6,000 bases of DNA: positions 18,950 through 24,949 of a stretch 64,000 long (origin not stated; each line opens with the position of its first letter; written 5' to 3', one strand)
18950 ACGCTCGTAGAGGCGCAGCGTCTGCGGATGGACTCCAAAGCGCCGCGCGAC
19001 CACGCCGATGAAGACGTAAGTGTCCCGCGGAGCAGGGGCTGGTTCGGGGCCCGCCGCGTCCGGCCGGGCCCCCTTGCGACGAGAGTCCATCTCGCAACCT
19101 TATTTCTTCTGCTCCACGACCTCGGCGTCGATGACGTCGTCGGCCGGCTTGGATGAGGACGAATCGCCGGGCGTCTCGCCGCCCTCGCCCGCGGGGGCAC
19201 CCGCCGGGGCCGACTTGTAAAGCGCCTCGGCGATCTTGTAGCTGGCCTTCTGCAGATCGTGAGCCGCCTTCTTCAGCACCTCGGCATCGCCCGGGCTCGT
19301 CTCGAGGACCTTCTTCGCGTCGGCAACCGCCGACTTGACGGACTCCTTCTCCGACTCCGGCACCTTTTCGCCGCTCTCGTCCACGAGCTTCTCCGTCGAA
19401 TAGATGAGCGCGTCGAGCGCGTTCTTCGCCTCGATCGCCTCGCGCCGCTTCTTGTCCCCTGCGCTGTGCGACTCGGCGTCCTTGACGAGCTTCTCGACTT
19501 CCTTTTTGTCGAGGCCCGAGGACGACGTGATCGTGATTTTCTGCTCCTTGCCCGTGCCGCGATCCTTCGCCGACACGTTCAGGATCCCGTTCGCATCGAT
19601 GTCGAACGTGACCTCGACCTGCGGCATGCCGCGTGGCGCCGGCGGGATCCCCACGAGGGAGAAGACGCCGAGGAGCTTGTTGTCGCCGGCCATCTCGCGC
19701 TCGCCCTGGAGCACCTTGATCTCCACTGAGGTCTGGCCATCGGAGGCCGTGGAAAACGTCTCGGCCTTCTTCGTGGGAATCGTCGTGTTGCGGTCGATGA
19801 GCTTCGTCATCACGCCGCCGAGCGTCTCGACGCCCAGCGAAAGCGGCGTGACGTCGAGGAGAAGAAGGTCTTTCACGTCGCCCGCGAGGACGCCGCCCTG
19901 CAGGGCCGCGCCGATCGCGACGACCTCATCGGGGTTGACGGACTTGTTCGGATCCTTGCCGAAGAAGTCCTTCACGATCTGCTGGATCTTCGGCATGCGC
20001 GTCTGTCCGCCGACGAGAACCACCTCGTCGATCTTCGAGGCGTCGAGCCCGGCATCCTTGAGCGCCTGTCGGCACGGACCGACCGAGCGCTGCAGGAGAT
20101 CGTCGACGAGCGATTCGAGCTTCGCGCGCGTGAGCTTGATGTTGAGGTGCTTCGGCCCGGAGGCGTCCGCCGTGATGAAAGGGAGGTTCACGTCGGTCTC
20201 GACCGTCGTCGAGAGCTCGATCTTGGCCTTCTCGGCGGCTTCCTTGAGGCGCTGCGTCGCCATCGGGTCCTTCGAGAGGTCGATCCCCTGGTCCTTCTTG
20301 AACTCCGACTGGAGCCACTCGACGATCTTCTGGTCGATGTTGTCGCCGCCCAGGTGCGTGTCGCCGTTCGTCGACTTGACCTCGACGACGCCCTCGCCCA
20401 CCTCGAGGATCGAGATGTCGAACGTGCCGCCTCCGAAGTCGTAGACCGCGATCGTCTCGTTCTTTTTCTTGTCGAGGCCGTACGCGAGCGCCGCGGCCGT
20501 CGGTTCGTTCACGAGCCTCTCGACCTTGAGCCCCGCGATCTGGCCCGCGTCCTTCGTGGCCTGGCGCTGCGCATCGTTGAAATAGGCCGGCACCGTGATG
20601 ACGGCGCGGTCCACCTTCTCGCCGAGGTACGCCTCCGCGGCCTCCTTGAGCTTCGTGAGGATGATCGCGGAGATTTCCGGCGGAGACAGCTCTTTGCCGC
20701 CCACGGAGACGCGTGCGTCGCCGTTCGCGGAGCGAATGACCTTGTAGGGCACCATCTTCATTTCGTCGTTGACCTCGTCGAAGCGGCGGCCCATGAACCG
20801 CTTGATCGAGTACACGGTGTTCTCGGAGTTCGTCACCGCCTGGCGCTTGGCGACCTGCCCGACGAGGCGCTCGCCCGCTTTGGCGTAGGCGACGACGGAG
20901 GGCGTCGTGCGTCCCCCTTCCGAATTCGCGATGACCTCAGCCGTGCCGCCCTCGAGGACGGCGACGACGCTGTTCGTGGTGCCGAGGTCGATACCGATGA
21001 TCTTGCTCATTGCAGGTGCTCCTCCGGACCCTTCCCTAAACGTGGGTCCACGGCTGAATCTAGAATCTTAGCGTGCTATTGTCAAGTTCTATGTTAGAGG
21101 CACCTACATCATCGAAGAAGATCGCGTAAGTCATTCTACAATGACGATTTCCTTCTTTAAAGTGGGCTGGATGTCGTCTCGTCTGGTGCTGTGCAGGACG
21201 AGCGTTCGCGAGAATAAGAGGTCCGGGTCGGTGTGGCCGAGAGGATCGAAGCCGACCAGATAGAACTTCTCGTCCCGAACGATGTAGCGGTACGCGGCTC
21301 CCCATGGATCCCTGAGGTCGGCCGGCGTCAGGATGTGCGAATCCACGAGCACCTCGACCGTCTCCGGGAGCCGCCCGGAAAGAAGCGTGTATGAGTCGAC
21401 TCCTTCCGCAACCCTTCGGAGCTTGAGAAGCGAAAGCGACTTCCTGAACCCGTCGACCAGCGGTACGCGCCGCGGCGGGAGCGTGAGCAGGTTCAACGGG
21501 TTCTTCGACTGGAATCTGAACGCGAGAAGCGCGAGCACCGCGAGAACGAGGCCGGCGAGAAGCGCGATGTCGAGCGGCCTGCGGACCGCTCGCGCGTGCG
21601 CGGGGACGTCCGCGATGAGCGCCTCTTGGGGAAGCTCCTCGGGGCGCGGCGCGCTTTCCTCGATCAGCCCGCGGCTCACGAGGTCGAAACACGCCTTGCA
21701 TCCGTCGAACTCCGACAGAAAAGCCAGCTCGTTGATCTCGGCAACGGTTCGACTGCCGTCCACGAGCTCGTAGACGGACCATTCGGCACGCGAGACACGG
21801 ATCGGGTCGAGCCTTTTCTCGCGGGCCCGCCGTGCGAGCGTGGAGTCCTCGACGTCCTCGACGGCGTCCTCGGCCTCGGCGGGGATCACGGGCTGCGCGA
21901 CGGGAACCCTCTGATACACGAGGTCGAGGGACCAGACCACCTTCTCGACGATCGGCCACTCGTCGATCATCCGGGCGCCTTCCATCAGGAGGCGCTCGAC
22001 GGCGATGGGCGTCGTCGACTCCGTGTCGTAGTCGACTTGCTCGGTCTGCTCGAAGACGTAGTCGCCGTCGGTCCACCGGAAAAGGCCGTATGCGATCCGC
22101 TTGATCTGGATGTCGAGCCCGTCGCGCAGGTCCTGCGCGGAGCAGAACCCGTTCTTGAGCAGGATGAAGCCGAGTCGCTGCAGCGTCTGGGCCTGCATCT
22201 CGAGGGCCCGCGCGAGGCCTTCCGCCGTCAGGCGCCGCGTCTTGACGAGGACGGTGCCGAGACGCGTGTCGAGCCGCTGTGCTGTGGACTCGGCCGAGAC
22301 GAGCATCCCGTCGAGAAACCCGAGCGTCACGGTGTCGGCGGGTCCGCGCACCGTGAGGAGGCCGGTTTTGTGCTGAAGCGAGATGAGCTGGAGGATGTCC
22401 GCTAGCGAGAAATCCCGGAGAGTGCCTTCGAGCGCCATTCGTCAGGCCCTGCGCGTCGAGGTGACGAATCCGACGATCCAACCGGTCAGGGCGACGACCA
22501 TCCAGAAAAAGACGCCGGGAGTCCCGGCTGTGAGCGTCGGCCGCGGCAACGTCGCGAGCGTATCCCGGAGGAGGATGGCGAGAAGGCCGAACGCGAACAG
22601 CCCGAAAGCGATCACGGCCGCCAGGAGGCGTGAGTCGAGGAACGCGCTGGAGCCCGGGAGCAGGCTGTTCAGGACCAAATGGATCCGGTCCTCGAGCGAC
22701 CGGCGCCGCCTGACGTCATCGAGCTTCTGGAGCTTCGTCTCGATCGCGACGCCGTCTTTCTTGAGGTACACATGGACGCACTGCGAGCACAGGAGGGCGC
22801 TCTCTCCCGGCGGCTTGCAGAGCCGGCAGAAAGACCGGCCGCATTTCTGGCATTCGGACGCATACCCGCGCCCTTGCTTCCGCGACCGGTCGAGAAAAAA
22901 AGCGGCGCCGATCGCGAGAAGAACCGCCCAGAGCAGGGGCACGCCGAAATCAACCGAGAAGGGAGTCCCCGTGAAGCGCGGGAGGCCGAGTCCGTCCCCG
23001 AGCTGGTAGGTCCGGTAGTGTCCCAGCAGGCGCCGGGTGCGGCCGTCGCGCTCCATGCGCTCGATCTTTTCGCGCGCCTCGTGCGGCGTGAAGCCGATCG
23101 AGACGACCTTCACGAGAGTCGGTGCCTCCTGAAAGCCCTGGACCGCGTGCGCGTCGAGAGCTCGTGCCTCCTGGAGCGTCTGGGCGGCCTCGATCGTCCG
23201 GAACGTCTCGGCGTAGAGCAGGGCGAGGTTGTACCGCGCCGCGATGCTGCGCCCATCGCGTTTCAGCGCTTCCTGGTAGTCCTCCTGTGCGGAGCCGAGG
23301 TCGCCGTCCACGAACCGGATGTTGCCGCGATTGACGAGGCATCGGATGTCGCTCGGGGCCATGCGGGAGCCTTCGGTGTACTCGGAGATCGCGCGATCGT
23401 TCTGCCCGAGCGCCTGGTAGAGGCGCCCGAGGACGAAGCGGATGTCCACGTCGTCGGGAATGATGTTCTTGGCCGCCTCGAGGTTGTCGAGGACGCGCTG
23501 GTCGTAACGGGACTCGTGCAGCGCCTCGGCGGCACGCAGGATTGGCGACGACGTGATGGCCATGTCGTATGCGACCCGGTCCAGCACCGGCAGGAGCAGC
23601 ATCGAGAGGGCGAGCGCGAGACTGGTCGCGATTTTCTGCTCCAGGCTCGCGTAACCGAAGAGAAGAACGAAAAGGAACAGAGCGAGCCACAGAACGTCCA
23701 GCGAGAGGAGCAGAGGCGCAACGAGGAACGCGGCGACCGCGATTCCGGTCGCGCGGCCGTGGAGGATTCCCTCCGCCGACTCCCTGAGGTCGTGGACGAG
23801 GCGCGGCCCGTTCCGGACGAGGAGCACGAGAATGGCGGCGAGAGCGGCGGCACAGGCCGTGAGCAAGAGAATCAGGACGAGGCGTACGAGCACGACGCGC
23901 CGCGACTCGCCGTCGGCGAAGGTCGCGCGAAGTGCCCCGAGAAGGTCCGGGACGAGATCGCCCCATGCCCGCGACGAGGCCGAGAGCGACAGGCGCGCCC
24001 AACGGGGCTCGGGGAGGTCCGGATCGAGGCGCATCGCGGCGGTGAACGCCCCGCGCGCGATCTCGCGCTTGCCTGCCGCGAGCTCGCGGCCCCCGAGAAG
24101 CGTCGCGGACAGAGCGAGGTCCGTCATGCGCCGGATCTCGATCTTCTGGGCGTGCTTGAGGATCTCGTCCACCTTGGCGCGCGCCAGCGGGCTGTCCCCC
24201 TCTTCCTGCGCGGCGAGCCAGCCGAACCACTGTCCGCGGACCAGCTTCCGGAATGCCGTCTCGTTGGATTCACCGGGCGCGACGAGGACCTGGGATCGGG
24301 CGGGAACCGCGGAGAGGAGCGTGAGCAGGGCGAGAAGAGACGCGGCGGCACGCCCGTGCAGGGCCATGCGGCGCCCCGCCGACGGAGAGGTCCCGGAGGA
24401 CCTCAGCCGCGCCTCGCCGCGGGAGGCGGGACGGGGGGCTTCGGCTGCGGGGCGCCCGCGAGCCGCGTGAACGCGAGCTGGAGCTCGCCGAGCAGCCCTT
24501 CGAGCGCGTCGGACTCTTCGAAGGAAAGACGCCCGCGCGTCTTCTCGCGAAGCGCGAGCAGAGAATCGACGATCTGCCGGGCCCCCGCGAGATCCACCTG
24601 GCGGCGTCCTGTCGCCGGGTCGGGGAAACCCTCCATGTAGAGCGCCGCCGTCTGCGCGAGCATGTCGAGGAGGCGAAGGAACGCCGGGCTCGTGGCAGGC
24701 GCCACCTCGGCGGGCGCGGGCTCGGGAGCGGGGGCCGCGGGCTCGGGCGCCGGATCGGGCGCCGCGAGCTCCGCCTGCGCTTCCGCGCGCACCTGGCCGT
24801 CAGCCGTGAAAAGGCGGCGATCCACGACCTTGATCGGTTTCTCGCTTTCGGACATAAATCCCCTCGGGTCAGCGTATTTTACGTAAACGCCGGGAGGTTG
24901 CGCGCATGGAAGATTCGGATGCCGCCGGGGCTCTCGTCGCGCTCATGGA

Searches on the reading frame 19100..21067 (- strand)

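Call 45: search_protein_families(library=pfam, proteins=[window:19100-21067:-], max_evalue=0.001)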
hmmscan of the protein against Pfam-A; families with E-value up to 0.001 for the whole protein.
window:19100-21067:- (655 aa): 3 families
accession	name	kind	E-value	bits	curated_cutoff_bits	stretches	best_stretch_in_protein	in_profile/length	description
PF00012.26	HSP70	-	4.5e-265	880.9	20.6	1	23-617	1-598/599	Hsp70 protein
PF06723.19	MreB_Mbl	-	4.4e-18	65.6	27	1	151-388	92-316/327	MreB/Mbl protein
PF02782.22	FGGY_C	-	0.00075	19.8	27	0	334-393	145-196/198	FGGY family of carbohydrate kinases, C-terminal domain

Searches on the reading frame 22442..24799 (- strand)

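Call 45: search_protein_families(library=pfam, proteins=[window:22442-24799:-], max_evalue=0.001)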
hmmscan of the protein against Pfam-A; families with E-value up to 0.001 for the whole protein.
window:22442-24799:- (785 aa): 8 families
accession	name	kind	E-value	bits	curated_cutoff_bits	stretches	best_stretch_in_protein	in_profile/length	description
PF07719.23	TPR_2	-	8.8e-12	44.6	27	0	487-515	3-31/34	Tetratricopeptide repeat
PF14559.12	TPR_19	-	5.3e-08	33.5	25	0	499-551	5-57/68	Tetratricopeptide repeat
PF13181.12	TPR_8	-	1.6e-07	31.4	25.7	0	452-483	2-33/34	Tetratricopeptide repeat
PF13431.12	TPR_17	-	3.3e-07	30.5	24.4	0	448-471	10-33/34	Tetratricopeptide repeat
PF00515.34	TPR_1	-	7.9e-07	29.1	27.8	0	486-515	2-31/34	Tetratricopeptide repeat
PF13414.12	TPR_11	-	2.1e-06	27.8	26.8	0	492-531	1-40/42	TPR repeat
PF13424.12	TPR_12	-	2.5e-06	28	30.1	0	488-548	6-74/77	Tetratricopeptide repeat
PF13432.12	TPR_16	-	0.00046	21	32.7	0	491-550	3-62/65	Tetratricopeptide repeat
